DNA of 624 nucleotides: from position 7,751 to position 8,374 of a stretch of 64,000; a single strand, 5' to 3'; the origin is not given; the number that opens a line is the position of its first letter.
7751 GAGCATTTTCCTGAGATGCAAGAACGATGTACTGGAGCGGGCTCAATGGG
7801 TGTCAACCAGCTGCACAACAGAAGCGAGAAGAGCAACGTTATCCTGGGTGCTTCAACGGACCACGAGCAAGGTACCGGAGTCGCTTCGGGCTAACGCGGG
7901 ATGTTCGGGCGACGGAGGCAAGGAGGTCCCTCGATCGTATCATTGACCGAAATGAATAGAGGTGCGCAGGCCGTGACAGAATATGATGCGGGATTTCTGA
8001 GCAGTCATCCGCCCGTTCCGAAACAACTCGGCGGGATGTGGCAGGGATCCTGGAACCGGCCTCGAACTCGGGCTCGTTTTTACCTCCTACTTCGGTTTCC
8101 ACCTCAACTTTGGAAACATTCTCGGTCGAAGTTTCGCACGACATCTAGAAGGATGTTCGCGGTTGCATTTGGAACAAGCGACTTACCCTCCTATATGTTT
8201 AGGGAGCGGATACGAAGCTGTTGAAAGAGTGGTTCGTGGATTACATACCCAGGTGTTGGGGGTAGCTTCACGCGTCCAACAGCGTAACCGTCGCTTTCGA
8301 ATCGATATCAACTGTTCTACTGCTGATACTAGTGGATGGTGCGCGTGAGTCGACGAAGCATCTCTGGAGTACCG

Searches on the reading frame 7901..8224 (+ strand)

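Call 51: search_protein_families(library=pfam, proteins=[window:7901-8224:+], max_evalue=10)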
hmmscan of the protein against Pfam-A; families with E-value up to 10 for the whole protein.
window:7901-8224:+ (107 aa): 2 families
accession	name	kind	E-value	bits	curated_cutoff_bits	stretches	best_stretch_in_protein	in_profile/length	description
PF25359.1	PH_met_RdRP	-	0.098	12.6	27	1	55-86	122-153/220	Metazoan RdRP associated PH-like domain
PF10725.14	DUF2517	-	0.35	11.2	25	1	77-102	6-31/61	Protein of unknown function (DUF2517)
